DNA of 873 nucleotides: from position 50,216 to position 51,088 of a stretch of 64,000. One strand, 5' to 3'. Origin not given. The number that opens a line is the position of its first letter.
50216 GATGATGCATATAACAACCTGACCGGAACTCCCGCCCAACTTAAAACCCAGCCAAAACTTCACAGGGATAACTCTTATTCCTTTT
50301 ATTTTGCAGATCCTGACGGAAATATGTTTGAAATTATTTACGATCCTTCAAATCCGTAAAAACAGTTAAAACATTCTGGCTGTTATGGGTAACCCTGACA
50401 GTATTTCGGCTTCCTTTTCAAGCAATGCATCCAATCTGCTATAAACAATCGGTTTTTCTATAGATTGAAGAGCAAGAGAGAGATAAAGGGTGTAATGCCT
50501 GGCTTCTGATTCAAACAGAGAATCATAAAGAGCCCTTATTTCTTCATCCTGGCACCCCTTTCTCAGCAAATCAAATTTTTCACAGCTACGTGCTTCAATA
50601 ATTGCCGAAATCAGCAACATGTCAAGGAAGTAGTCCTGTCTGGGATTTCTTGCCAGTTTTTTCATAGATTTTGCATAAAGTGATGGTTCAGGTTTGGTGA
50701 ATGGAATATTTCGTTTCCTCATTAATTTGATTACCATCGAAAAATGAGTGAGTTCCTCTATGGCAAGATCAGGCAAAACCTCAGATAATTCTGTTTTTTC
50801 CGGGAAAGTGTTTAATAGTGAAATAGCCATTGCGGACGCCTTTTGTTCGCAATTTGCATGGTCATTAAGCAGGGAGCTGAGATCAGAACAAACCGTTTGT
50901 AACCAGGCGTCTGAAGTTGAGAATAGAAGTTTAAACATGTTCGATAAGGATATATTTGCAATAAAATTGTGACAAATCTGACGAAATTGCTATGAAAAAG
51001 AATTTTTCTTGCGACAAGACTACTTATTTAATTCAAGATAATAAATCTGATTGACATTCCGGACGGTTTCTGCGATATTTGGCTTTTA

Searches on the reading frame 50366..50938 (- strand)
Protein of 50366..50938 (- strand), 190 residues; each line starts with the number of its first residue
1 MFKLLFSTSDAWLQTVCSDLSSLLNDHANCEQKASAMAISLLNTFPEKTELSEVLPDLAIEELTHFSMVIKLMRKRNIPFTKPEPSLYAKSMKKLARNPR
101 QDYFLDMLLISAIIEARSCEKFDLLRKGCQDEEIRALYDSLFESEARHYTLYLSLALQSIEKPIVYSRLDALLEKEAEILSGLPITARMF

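Call 67: search_protein_families(library=pfam, proteins=[window:50366-50938:-], max_evalue=0.00001)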
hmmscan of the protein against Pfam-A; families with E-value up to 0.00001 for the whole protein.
window:50366-50938:- (190 aa): 1 family
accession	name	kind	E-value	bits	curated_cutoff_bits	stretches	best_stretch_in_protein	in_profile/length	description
PF06175.17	MiaE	-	1.8e-49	168.7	27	1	4-184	10-192/199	tRNA-(MS[2]IO[6]A)-hydroxylase (MiaE)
